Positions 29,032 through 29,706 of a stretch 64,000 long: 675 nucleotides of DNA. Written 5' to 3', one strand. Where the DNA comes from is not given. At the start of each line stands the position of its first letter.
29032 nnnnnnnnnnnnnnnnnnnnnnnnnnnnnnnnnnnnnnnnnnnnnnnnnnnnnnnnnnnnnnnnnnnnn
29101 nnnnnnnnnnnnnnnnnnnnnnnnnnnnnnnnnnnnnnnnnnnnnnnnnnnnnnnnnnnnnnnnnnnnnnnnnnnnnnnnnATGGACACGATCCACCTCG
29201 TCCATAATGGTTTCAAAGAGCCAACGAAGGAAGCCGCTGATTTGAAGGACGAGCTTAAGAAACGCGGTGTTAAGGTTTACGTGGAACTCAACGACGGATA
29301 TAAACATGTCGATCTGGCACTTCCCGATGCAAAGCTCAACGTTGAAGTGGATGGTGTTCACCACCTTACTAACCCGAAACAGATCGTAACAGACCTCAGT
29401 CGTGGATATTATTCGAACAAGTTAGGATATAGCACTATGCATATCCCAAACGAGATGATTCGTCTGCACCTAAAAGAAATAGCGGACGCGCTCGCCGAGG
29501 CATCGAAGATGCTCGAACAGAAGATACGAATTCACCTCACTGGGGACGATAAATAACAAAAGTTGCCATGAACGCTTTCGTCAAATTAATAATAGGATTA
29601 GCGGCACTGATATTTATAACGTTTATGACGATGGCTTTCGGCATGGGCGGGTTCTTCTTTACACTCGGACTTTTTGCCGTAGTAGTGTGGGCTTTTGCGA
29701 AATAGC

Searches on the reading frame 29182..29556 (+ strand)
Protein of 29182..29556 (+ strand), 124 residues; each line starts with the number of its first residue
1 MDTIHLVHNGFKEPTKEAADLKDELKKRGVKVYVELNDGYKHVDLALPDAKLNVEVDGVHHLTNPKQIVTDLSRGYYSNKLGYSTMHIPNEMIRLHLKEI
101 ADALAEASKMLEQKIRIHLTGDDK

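Call 17: search_protein_families(library=pfam, proteins=[window:29182-29556:+])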
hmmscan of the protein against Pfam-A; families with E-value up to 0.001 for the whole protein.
window:29182-29556:+ (124 aa): 2 families
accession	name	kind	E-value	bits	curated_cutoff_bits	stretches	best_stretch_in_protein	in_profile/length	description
PF04480.18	DUF559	-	0.00014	22.1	20.6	1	43-105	46-105/109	Protein of unknown function (DUF559)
PF18741.7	MTES_1575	-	0.00061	20.2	38.2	1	21-92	5-80/96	REase_MTES_1575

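Call 36: find_encoding_contigs(protein=window:29182-29556:+, flank=10000, max_places=10)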
Protein window:29182-29556:+ (124 aa): 1 contig read that carries it; 1 place shown.
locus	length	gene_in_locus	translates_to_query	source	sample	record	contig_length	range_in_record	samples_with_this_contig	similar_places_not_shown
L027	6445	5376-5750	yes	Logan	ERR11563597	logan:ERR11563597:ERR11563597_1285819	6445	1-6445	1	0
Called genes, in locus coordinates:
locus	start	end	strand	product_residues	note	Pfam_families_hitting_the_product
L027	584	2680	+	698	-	PF01555:N6_N4_Mtase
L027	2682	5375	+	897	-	PF04851:ResIII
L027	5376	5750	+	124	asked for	-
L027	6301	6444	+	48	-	?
